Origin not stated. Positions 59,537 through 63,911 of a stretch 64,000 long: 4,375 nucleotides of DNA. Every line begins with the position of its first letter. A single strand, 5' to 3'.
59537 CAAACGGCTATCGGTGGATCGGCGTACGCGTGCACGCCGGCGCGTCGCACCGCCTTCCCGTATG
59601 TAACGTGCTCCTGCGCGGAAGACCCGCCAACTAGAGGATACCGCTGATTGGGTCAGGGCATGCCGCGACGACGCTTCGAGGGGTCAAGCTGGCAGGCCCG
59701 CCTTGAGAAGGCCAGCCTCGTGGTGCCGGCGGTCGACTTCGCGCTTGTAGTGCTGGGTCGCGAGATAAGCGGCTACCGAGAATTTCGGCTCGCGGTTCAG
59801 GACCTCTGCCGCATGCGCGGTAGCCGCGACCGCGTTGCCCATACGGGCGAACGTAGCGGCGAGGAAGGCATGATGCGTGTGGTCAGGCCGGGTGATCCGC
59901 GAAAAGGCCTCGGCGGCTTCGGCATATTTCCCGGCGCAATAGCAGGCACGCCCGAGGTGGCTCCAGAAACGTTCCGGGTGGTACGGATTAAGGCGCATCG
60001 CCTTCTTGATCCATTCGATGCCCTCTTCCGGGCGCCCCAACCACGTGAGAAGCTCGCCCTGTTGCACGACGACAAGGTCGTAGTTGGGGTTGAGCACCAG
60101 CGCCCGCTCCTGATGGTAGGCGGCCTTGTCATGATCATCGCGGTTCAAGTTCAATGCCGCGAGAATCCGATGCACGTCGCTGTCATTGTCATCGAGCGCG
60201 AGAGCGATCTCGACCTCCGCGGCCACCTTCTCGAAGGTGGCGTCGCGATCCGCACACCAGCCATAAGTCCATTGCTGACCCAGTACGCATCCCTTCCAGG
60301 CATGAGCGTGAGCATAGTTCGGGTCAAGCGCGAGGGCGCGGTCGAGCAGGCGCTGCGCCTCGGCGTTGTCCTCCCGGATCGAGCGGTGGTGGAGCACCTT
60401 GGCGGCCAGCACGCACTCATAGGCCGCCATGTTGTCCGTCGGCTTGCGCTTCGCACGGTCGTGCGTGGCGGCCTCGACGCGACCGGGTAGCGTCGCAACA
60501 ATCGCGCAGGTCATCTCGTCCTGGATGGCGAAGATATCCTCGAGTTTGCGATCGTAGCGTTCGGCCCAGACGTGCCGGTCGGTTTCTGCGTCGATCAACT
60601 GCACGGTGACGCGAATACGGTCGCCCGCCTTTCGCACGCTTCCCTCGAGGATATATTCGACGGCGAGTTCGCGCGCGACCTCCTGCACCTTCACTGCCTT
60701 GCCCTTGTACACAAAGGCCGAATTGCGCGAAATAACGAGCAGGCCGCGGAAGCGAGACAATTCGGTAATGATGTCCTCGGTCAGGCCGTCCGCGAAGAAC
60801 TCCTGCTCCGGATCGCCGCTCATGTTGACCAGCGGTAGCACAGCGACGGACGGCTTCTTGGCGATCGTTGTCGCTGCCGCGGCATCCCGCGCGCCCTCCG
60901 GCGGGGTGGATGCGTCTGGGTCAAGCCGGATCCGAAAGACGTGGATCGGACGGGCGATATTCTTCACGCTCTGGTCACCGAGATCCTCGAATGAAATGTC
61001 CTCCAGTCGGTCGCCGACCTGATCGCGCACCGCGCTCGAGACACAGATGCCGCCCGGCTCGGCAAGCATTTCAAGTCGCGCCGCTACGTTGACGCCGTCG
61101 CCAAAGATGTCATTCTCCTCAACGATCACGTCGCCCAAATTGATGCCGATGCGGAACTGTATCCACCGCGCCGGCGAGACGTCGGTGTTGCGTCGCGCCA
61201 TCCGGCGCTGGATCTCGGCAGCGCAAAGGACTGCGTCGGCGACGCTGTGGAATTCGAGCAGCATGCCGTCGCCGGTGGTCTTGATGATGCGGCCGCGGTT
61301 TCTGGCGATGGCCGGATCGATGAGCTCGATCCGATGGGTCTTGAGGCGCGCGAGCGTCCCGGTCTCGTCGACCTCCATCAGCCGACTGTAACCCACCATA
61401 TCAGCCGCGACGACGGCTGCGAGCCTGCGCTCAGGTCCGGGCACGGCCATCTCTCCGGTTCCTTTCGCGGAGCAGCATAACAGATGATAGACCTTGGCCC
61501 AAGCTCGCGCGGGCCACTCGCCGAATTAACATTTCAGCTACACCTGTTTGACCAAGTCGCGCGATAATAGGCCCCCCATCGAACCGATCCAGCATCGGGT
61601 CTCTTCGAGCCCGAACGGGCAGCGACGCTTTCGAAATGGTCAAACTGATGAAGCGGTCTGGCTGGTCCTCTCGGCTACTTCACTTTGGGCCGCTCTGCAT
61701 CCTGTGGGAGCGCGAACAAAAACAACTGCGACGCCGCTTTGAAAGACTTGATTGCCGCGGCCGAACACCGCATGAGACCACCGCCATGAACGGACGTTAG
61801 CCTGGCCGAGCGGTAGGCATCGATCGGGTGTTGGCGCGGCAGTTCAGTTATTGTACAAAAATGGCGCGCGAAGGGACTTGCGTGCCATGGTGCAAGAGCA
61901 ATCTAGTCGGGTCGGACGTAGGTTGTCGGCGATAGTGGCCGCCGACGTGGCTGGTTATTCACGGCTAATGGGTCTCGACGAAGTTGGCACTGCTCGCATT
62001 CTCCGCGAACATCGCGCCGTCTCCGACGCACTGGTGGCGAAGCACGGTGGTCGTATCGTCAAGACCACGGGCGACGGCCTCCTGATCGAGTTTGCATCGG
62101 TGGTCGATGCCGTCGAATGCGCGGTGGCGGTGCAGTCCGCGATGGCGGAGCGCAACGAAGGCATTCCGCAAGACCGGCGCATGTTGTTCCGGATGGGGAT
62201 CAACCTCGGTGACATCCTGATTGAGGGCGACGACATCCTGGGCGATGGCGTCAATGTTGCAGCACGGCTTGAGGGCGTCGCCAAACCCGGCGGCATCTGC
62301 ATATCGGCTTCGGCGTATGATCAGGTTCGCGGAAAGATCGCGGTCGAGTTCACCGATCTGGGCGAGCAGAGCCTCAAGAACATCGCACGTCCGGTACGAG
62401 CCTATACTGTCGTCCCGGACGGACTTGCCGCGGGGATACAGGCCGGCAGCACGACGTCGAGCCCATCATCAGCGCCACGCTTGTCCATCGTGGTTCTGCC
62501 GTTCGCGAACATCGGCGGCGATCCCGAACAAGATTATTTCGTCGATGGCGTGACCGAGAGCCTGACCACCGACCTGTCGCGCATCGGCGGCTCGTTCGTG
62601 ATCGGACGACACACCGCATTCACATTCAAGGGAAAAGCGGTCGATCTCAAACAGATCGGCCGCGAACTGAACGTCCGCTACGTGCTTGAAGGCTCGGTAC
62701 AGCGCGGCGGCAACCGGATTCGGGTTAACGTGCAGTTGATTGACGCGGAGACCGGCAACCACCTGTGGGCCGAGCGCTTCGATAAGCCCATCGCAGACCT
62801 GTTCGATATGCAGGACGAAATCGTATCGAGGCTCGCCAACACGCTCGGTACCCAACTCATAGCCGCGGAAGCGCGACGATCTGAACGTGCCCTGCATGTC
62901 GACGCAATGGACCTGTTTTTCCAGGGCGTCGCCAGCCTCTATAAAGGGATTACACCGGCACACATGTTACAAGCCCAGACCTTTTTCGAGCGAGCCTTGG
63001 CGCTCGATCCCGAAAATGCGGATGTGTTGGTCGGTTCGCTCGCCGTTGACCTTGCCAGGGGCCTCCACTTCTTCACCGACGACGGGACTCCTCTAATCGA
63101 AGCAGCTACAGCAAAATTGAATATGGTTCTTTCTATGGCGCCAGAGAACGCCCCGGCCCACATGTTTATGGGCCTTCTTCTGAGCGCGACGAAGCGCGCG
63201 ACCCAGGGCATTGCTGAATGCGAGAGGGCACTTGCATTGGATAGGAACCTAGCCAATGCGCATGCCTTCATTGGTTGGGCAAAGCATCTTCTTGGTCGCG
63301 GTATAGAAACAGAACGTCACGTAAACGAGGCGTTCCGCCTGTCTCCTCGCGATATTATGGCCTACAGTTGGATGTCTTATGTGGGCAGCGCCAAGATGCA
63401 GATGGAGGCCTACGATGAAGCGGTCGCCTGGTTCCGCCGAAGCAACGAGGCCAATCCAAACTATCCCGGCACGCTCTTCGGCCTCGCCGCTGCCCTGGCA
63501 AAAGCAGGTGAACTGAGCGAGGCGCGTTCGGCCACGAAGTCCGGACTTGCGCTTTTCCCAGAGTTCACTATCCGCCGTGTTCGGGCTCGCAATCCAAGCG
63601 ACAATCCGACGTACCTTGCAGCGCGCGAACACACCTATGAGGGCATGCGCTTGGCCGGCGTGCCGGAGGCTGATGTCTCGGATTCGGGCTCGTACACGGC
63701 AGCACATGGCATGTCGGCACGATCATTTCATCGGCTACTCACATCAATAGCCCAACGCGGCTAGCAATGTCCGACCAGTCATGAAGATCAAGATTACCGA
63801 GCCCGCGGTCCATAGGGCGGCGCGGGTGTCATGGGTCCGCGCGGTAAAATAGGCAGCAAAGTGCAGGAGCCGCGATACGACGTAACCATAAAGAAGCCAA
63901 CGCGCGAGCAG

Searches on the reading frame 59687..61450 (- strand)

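Call 8: search_protein_families(library=ncbifam, proteins=[window:59687-61450:-])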
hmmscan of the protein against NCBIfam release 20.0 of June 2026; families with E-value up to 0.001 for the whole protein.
window:59687-61450:- (588 aa): 10 families
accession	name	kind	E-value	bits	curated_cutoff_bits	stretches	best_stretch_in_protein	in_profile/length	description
NF058673.1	LipAdnlyCyLipJMY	equivalog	4.2e-17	62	800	1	6-167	291-442/449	bifunctional lipase/adenylate cyclase LipJ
NF040959.1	MamA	equivalog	2.9e-13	49.7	200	1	394-451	143-200/204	magnetosome protein MamA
TIGR04510.1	mod_pep_cyc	subfamily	9.1e-12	44.3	400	1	257-561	309-601/814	putative peptide modification system cyclase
TIGR02521.1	type_IV_pilW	equivalog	1.7e-11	44.1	154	1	407-529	48-171/234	type IV pilus biogenesis/stability protein PilW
TIGR02917.1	PEP_TPR_lipo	equivalog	1.2e-06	26.8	312.2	1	411-564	146-301/899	XrtA/PEP-CTERM system TPR-repeat protein PrsT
NF007540.1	PRK10153.1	equivalog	1.8e-05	23.8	400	1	214-452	220-451/516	lysine decarboxylation/transport transcriptional activator CadC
NF033762.1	social_mot_Tgl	equivalog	2.8e-05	23.6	225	1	363-523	48-202/252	social motility TPR repeat lipoprotein Tgl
TIGR00990.1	3a0801s09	subfamily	0.00022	20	757.25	0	406-518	310-424/615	mitochondrial import receptor subunit TOM70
TIGR02552.1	LcrH_SycD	equivalog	0.00026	20.7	104.8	0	493-543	52-105/136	SycD/LcrH family type III secretion system chaperone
NF009037.0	PRK12370.1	equivalog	0.00035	19.1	589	1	222-490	139-404/553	HilA/EilA family virulence transcriptional regulator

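Call 9: search_protein_families(library=pfam, proteins=[window:59687-61450:-])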
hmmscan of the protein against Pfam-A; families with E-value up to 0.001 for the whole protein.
window:59687-61450:- (588 aa): 9 families
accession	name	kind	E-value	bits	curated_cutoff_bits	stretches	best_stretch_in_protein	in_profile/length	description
PF07719.23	TPR_2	-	5.6e-14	51.5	27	0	495-518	3-26/34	Tetratricopeptide repeat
PF00211.25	Guanylate_cyc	-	5.1e-11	42.9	21.9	1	12-163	10-171/183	Adenylate and Guanylate cyclase catalytic domain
PF00515.34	TPR_1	-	3.8e-10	39.6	27.8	0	495-518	3-26/34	Tetratricopeptide repeat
PF13428.12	TPR_14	-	1.7e-07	31.7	23.5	0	495-526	3-36/44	Tetratricopeptide repeat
PF13424.12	TPR_12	-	4.4e-07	30.4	30.1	1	463-518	8-70/77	Tetratricopeptide repeat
PF13431.12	TPR_17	-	4.9e-07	30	24.4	0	368-391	1-24/34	Tetratricopeptide repeat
PF14559.12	TPR_19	-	1.2e-06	29.2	25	0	360-384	5-29/68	Tetratricopeptide repeat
PF13432.12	TPR_16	-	3.3e-06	27.9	32.7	0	472-521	11-59/65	Tetratricopeptide repeat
PF13414.12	TPR_11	-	0.00019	21.5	26.8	0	361-393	9-41/42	TPR repeat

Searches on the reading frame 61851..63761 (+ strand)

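Call 8: search_protein_families(library=ncbifam, proteins=[window:61851-63761:+])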
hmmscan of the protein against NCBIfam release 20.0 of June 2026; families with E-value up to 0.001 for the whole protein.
window:61851-63761:+ (637 aa): 10 families
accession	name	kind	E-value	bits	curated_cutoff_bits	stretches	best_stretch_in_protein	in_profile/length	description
NF058673.1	LipAdnlyCyLipJMY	equivalog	1.1e-14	54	800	1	19-185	289-447/449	bifunctional lipase/adenylate cyclase LipJ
TIGR02521.1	type_IV_pilW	equivalog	6.8e-09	35.6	154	1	417-561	48-191/234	type IV pilus biogenesis/stability protein PilW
NF040959.1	MamA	equivalog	9.4e-09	35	200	1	372-482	87-187/204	magnetosome protein MamA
TIGR04510.1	mod_pep_cyc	subfamily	6.1e-08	31.6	400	1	276-559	317-588/814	putative peptide modification system cyclase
TIGR02917.1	PEP_TPR_lipo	equivalog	6.8e-08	30.8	312.2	1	372-572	141-328/899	XrtA/PEP-CTERM system TPR-repeat protein PrsT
NF009037.0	PRK12370.1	equivalog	0.00019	19.9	589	1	265-504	172-408/553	HilA/EilA family virulence transcriptional regulator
TIGR02800.1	propeller_TolB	equivalog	0.00032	19.7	343.15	1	210-335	22-151/418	Tol-Pal system beta propeller repeat protein TolB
TIGR03903.1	TOMM_kin_cyc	equivalog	0.00037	18.4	705.75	1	61-173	328-450/1267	TOMM system kinase/cyclase fusion protein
NF033920.0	C39_PA2778_fam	equivalog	0.00051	19.5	150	0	507-568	190-253/255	PA2778 family cysteine peptidase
NF033762.1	social_mot_Tgl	equivalog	0.00058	19.3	225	0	450-573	47-170/252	social motility TPR repeat lipoprotein Tgl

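Call 9: search_protein_families(library=pfam, proteins=[window:61851-63761:+])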
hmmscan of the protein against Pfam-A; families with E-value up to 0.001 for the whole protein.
window:61851-63761:+ (637 aa): 11 families
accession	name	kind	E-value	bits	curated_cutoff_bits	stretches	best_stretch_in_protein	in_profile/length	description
PF14559.12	TPR_19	-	7e-12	45.9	25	1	516-571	2-57/68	Tetratricopeptide repeat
PF00211.25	Guanylate_cyc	-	6.1e-11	42.7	21.9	1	28-177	11-172/183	Adenylate and Guanylate cyclase catalytic domain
PF07719.23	TPR_2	-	1e-10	41.3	27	0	541-571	3-33/34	Tetratricopeptide repeat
PF13414.12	TPR_11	-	6e-09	35.9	26.8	0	512-553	1-42/42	TPR repeat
PF00515.34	TPR_1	-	2.4e-07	30.7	27.8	0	375-389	20-34/34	Tetratricopeptide repeat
PF13431.12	TPR_17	-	4e-07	30.2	24.4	0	528-559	2-33/34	Tetratricopeptide repeat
PF13181.12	TPR_8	-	4.7e-07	29.9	25.7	0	512-538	8-34/34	Tetratricopeptide repeat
PF13428.12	TPR_14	-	2.2e-06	28.3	23.5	0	541-576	3-39/44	Tetratricopeptide repeat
PF13424.12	TPR_12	-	2.5e-06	28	30.1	0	511-569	9-75/77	Tetratricopeptide repeat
PF23914.1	TPR_CcmH_CycH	-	3.4e-05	24.2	42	0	505-562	51-107/158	Cytochrome c-type biogenesis protein H TPR domain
PF13429.12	TPR_15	-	0.00064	19.7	26.2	0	507-563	216-272/280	Tetratricopeptide repeat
